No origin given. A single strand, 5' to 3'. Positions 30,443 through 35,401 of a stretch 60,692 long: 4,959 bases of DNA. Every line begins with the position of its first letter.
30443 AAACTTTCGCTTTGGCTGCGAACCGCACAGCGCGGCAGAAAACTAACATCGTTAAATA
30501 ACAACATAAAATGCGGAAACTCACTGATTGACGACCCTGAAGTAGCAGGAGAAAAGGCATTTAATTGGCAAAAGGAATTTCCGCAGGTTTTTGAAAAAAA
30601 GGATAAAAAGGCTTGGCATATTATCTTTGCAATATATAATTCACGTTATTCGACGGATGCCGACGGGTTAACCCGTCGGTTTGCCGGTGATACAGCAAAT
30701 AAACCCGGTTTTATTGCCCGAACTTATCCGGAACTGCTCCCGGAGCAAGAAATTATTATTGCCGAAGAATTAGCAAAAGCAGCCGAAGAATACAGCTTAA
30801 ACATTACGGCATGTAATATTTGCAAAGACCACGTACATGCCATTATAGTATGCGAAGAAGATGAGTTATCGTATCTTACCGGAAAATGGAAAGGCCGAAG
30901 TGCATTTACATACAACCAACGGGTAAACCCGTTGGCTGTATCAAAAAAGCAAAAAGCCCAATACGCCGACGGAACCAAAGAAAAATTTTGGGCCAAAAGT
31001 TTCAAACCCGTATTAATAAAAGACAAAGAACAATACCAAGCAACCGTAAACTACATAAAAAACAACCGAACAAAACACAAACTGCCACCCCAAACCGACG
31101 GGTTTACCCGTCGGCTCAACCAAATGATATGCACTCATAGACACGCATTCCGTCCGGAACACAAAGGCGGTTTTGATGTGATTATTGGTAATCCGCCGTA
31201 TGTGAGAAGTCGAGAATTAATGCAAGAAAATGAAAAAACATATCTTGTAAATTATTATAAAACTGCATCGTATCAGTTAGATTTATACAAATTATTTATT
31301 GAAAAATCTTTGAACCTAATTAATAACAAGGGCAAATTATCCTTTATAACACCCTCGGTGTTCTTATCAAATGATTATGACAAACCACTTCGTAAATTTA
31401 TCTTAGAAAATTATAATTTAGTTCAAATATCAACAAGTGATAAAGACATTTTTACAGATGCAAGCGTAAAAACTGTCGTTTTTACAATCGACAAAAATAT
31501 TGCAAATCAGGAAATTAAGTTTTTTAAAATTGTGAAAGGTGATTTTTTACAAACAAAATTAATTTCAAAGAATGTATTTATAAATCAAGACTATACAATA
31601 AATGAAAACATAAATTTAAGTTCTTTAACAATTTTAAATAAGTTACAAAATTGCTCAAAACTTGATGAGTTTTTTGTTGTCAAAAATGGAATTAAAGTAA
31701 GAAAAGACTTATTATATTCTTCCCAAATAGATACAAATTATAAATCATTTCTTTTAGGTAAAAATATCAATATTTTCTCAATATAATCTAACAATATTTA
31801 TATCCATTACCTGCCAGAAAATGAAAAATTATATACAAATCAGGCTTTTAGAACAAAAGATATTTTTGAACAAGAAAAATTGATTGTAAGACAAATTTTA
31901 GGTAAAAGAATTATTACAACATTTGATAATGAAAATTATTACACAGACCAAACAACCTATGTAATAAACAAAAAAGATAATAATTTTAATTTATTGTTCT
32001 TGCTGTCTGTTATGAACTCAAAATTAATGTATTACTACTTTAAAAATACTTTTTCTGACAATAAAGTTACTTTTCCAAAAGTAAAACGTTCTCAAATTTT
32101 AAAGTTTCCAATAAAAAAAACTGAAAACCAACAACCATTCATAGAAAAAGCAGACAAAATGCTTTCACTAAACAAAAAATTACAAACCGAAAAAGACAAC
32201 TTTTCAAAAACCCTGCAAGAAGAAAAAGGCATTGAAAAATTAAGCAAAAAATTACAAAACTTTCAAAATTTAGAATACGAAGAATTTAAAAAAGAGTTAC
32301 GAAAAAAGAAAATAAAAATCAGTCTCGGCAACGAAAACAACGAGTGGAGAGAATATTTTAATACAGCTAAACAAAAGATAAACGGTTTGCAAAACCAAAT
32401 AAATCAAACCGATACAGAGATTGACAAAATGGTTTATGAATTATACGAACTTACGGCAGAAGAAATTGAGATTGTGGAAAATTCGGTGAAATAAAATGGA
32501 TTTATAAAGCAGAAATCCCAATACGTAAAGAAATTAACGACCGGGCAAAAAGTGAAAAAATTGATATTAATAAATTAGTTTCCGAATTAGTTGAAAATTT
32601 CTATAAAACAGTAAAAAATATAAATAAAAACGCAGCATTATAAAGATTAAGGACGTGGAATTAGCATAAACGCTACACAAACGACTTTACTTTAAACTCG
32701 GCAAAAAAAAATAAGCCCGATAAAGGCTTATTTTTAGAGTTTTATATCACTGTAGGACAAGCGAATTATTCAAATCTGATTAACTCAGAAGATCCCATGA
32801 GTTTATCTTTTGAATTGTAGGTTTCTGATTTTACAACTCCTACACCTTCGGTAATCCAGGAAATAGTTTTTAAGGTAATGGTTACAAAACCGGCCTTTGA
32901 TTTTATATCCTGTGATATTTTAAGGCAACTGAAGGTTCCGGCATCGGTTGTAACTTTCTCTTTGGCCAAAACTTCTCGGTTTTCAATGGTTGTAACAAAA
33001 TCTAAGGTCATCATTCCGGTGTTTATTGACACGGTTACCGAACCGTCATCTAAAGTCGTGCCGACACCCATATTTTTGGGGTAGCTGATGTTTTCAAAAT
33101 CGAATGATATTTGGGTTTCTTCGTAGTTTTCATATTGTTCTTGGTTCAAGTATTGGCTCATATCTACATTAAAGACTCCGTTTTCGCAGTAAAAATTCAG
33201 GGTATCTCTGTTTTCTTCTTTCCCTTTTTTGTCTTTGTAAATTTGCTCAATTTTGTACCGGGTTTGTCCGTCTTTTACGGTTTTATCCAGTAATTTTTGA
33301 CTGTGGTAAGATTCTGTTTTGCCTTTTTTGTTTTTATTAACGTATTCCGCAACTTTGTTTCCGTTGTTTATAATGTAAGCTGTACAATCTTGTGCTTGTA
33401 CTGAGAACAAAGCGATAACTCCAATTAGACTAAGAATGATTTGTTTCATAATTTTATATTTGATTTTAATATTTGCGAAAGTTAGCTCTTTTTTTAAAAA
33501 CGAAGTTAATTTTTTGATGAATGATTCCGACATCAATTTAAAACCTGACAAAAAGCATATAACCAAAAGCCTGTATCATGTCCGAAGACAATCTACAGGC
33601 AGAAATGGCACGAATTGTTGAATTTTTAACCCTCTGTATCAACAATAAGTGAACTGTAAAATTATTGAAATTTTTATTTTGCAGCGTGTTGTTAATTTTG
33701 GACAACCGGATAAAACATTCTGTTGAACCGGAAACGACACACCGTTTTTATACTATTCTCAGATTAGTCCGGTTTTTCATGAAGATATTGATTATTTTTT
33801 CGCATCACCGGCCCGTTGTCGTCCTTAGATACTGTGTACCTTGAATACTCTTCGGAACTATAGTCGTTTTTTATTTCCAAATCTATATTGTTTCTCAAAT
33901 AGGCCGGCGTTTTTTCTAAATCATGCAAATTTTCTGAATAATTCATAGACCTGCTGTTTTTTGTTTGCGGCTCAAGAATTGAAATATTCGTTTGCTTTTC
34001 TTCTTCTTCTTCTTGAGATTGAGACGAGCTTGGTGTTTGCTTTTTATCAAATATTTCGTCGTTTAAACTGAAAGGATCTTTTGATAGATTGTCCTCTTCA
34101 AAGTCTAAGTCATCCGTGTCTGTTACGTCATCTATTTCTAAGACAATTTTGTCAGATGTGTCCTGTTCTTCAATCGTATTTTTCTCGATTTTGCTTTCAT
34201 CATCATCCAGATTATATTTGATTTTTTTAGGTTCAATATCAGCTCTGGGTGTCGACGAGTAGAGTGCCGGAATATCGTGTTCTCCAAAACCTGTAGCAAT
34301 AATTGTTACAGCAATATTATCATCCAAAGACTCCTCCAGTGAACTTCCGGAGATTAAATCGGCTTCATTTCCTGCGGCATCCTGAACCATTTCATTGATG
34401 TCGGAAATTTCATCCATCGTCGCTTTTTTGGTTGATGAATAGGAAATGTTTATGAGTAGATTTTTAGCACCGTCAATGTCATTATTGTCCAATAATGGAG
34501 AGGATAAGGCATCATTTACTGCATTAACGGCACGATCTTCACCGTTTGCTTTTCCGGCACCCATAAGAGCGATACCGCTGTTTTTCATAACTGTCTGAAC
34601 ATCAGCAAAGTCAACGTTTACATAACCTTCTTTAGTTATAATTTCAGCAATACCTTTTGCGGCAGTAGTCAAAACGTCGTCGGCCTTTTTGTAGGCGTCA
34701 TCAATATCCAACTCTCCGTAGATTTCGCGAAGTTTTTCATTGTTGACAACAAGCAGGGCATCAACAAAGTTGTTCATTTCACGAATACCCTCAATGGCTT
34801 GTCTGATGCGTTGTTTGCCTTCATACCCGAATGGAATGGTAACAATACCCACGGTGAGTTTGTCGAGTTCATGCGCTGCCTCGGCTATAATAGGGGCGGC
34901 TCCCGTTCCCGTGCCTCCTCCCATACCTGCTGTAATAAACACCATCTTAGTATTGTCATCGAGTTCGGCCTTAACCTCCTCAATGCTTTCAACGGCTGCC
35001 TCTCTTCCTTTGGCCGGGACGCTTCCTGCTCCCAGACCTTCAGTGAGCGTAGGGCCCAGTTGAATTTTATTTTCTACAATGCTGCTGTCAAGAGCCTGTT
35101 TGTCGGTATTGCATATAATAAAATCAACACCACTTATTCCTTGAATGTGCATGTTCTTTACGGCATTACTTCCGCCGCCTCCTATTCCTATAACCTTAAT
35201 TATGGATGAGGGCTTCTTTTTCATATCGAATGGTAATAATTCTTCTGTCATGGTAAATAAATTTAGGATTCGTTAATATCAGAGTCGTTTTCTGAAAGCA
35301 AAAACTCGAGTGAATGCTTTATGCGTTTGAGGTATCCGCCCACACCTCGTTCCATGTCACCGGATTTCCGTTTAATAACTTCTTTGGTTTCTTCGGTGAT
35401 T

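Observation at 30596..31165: Y1 (HUH) IS200/RAYT-like transposase module embedded in frame inside the methyltransferase core of a Type IIG R-M gene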

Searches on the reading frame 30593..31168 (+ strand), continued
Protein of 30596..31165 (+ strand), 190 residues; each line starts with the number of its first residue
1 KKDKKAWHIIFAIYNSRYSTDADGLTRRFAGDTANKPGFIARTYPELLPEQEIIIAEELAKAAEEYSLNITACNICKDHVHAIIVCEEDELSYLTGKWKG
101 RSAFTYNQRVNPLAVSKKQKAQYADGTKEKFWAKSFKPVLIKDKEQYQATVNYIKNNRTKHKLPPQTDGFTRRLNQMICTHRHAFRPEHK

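Call 60: search_protein_families(library=pfam, proteins=[P0126, P0131, P0241, P0262, P0264, P0261, P0186, P0194, P0243, P0176], max_evalue=0.0001)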
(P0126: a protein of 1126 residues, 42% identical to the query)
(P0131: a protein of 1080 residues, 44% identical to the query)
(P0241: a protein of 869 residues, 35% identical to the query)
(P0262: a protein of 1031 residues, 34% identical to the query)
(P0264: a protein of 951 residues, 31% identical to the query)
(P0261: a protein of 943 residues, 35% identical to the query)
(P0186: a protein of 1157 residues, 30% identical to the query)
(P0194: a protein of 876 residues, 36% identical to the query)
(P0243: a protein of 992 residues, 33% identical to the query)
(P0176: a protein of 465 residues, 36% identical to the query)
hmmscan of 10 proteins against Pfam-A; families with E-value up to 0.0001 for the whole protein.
P0126 (1126 aa): 5 families
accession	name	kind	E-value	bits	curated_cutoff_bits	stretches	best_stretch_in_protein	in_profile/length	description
PF07669.17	Eco57I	-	3.8e-35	121.9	25.3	2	579-742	16-171/171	Eco57I restriction-modification methylase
PF20473.4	MmeI_Mtase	-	9e-15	55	27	1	325-442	7-115/259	MmeI, DNA-methyltransferase domain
PF20465.4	MmeI_hel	-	7.2e-08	33.5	27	1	135-208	4-75/75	MmeI, helicase spacer domain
PF01797.21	Y1_Tnp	-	9.1e-07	29.5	23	1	492-551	21-81/121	Transposase IS200 like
PF01170.24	UPF0020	-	4.9e-05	23.6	22.3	0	327-407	18-94/197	RMKL-like, methyltransferase domain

P0131 (1080 aa): 7 families
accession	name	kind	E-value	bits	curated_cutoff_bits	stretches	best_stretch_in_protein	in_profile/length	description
PF07669.17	Eco57I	-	3.5e-48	164.3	25.3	2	526-680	19-171/171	Eco57I restriction-modification methylase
PF20473.4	MmeI_Mtase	-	1.1e-13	51.5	27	1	246-377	8-132/259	MmeI, DNA-methyltransferase domain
PF02384.22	N6_Mtase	-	5.9e-11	42.7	20.4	1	260-397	49-153/311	N-6 DNA Methylase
PF20465.4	MmeI_hel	-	3.5e-07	31.3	27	1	48-120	4-75/75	MmeI, helicase spacer domain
PF01797.21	Y1_Tnp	-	8.9e-06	26.3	23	1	412-471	21-81/121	Transposase IS200 like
PF12950.13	TaqI_C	-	1.1e-05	26.1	26.5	1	796-952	2-118/118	TaqI-like C-terminal specificity domain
PF01170.24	UPF0020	-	5.3e-05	23.4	22.3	0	251-328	22-95/197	RMKL-like, methyltransferase domain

P0241 (869 aa): 7 families
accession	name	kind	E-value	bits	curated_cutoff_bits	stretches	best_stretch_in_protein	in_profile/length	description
PF07669.17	Eco57I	-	5.4e-21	75.9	25.3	2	501-570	1-73/171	Eco57I restriction-modification methylase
PF20473.4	MmeI_Mtase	-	7e-12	45.5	27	1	434-555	10-117/259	MmeI, DNA-methyltransferase domain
PF01797.21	Y1_Tnp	-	7.8e-12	45.8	23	1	686-777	26-119/121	Transposase IS200 like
PF02384.22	N6_Mtase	-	7.4e-08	32.5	20.4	1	451-557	49-127/311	N-6 DNA Methylase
PF20464.3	MmeI_N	-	5.1e-06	27.3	27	1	37-159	8-137/181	MmeI, N-terminal domain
PF20465.4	MmeI_hel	-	1.8e-05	25.8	27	1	229-306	2-75/75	MmeI, helicase spacer domain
PF04313.20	HSDR_N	-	6.4e-05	23.3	25.1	0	70-146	112-192/198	Type I restriction enzyme R protein N terminus (HSDR_N)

P0262 (1031 aa): 6 families
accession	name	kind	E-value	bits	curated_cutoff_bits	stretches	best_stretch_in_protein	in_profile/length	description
PF07669.17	Eco57I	-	4e-45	154.4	25.3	2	548-655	69-171/171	Eco57I restriction-modification methylase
PF12950.13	TaqI_C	-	1.1e-15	58.3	26.5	1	808-932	2-99/118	TaqI-like C-terminal specificity domain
PF02384.22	N6_Mtase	-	3e-15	56.8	20.4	1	153-287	21-115/311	N-6 DNA Methylase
PF20473.4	MmeI_Mtase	-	5.3e-12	45.9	27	1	185-301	16-118/259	MmeI, DNA-methyltransferase domain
PF01797.21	Y1_Tnp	-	3.3e-11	43.8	23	1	421-524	19-121/121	Transposase IS200 like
PF01170.24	UPF0020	-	3.2e-05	24.2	22.3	0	190-265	30-92/197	RMKL-like, methyltransferase domain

P0264 (951 aa): 6 families
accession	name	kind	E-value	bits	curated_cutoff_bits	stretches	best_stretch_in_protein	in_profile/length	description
PF07669.17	Eco57I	-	2.5e-26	93.2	25.3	2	517-616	69-156/171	Eco57I restriction-modification methylase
PF01797.21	Y1_Tnp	-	4.2e-14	53.2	23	1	353-452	19-121/121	Transposase IS200 like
PF20473.4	MmeI_Mtase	-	4.1e-12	46.3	27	1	152-275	16-118/259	MmeI, DNA-methyltransferase domain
PF02384.22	N6_Mtase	-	1.1e-11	45.1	20.4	1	90-246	4-106/311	N-6 DNA Methylase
PF12950.13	TaqI_C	-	4.2e-06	27.5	26.5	1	749-862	3-106/118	TaqI-like C-terminal specificity domain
PF01170.24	UPF0020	-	2.7e-05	24.4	22.3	0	157-235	30-94/197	RMKL-like, methyltransferase domain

P0261 (943 aa): 6 families
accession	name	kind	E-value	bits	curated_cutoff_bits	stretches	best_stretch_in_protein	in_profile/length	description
PF07669.17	Eco57I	-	1e-37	130.3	25.3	2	498-627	41-167/171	Eco57I restriction-modification methylase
PF12950.13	TaqI_C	-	8.6e-22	78.1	26.5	1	747-864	4-118/118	TaqI-like C-terminal specificity domain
PF02384.22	N6_Mtase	-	2.2e-20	73.6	20.4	2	180-309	22-111/311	N-6 DNA Methylase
PF01797.21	Y1_Tnp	-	3.8e-14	53.3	23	1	399-503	19-121/121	Transposase IS200 like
PF20473.4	MmeI_Mtase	-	3.6e-12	46.5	27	1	212-327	17-118/259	MmeI, DNA-methyltransferase domain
PF01170.24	UPF0020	-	4.9e-05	23.5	22.3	0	218-292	32-93/197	RMKL-like, methyltransferase domain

P0186 (1157 aa): 7 families
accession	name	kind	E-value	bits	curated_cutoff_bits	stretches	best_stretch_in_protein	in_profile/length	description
PF07669.17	Eco57I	-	1.3e-34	120.1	25.3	2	695-834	35-171/171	Eco57I restriction-modification methylase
PF02384.22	N6_Mtase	-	8e-18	65.2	20.4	2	324-491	4-108/311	N-6 DNA Methylase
PF20473.4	MmeI_Mtase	-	1.4e-17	64.2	27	1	385-519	15-119/259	MmeI, DNA-methyltransferase domain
PF01797.21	Y1_Tnp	-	1.2e-13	51.7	23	1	588-701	14-120/121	Transposase IS200 like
PF12950.13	TaqI_C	-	5.4e-12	46.5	26.5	1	943-1083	2-118/118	TaqI-like C-terminal specificity domain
PF04313.20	HSDR_N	-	7.4e-08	32.9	25.1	1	31-139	2-193/198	Type I restriction enzyme R protein N terminus (HSDR_N)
PF01170.24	UPF0020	-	1.7e-06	28.3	22.3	0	392-487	31-103/197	RMKL-like, methyltransferase domain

P0194 (876 aa): 6 families
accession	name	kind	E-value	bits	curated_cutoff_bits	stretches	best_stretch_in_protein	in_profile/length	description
PF07669.17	Eco57I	-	3.6e-46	157.8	25.3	2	758-858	64-170/171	Eco57I restriction-modification methylase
PF02384.22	N6_Mtase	-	2.1e-17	63.9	20.4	2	763-875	122-234/311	N-6 DNA Methylase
PF20473.4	MmeI_Mtase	-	3.9e-14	52.9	27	1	434-568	5-132/259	MmeI, DNA-methyltransferase domain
PF01797.21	Y1_Tnp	-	2.6e-13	50.6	23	1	601-701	19-121/121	Transposase IS200 like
PF01170.24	UPF0020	-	6.9e-06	26.3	22.3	0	442-518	22-94/197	RMKL-like, methyltransferase domain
PF20465.4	MmeI_hel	-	6.4e-05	24.1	27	0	229-303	4-75/75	MmeI, helicase spacer domain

P0243 (992 aa): 5 families
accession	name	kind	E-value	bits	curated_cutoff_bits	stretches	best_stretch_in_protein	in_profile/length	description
PF07669.17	Eco57I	-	6.7e-46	156.9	25.3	2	785-954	10-171/171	Eco57I restriction-modification methylase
PF02384.22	N6_Mtase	-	1.2e-13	51.5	20.4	1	851-982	121-249/311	N-6 DNA Methylase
PF01797.21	Y1_Tnp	-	9.5e-10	39.1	23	1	622-688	20-87/121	Transposase IS200 like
PF20473.4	MmeI_Mtase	-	5.4e-09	36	27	1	449-575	9-128/259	MmeI, DNA-methyltransferase domain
PF20465.4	MmeI_hel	-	9.5e-06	26.7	27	1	252-326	4-75/75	MmeI, helicase spacer domain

P0176 (465 aa): 6 families
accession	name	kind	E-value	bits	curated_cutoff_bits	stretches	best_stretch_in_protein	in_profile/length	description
PF07669.17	Eco57I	-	3.1e-48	164.5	25.3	2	296-450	24-163/171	Eco57I restriction-modification methylase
PF02384.22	N6_Mtase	-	1.3e-16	61.3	20.4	1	77-177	48-121/311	N-6 DNA Methylase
PF01797.21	Y1_Tnp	-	5.4e-16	59.2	23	1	228-330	17-121/121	Transposase IS200 like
PF20473.4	MmeI_Mtase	-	4.2e-14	52.8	27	1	65-190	9-127/259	MmeI, DNA-methyltransferase domain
PF01170.24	UPF0020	-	9.9e-06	25.8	22.3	0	77-145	30-94/197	RMKL-like, methyltransferase domain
PF13847.12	Methyltransf_31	-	1.8e-05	24.9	27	0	77-144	5-45/145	Methyltransferase domain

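Call 76: search_protein_families(library=pfam, proteins=[P0154, P0152], max_evalue=0.01)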
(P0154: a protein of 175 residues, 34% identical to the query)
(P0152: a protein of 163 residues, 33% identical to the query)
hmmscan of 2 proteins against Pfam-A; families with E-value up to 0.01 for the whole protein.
P0154 (175 aa): 1 family
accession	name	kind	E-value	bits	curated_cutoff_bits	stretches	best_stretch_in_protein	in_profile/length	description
PF01797.21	Y1_Tnp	-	1.6e-07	31.9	23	1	41-145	27-121/121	Transposase IS200 like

P0152 (163 aa): 1 family
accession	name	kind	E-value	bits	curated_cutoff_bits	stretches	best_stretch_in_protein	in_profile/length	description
PF01797.21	Y1_Tnp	-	1.4e-07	32.1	23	1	24-93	19-89/121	Transposase IS200 like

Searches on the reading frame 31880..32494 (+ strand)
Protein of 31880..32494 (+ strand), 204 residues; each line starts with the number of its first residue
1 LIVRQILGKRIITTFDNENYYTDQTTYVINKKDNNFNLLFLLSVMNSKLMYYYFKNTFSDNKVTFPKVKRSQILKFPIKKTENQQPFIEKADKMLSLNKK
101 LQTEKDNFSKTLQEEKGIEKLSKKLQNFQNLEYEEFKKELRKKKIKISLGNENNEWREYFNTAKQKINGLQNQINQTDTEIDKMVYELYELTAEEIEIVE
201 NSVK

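Call 3: search_protein_families(library=pfam, proteins=[window:31880-32494:+], max_evalue=1)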
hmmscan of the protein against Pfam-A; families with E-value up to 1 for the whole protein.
window:31880-32494:+ (204 aa): 4 families
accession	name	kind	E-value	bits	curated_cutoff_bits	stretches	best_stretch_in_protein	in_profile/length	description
PF12950.13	TaqI_C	-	7.1e-15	55.7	26.5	1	2-78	43-118/118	TaqI-like C-terminal specificity domain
PF17436.7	DUF5415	-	0.0025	18.3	25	1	114-158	4-48/66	Family of unknown function (DUF5415)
PF07817.19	GLE1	-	0.0048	16.7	24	1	143-194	8-58/250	GLE1-like protein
PF23254.1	KH_PARP14_8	-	0.009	16.3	27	1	125-186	11-63/66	PARP14-like, eighth type I KH domain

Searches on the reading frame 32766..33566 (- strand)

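Call 76: search_protein_families(library=pfam, proteins=[window:32766-33566:-], max_evalue=0.01)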
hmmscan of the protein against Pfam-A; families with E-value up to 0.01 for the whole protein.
window:32766-33566:- (266 aa): 1 family
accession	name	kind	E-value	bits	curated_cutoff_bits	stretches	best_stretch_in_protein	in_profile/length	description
PF21347.3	DUF3108_like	-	1.6e-43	149.4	27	1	72-262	5-199/199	DUF3108-like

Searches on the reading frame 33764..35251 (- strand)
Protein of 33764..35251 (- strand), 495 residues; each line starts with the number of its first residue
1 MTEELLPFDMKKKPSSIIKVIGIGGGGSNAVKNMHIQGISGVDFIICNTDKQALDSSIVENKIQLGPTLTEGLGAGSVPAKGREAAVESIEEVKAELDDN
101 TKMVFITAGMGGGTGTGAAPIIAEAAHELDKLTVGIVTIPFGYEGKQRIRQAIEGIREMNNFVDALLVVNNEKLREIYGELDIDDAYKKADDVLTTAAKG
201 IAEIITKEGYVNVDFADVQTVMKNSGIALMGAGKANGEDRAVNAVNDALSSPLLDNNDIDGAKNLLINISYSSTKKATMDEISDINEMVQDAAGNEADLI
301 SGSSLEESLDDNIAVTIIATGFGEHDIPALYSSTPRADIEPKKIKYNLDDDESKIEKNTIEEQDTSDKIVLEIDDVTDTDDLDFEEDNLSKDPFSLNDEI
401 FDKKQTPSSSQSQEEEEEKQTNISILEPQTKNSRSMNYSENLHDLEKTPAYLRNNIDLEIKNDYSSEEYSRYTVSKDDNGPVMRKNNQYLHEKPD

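Call 81: list_cluster_members(proteins=[window:33764-35251:-, window:32766-33566:-])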
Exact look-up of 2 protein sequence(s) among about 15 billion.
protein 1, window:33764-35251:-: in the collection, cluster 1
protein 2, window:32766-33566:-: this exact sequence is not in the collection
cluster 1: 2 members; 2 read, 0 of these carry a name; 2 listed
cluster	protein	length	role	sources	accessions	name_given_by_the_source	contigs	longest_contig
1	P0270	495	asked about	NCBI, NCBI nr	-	-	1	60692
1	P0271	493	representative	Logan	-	-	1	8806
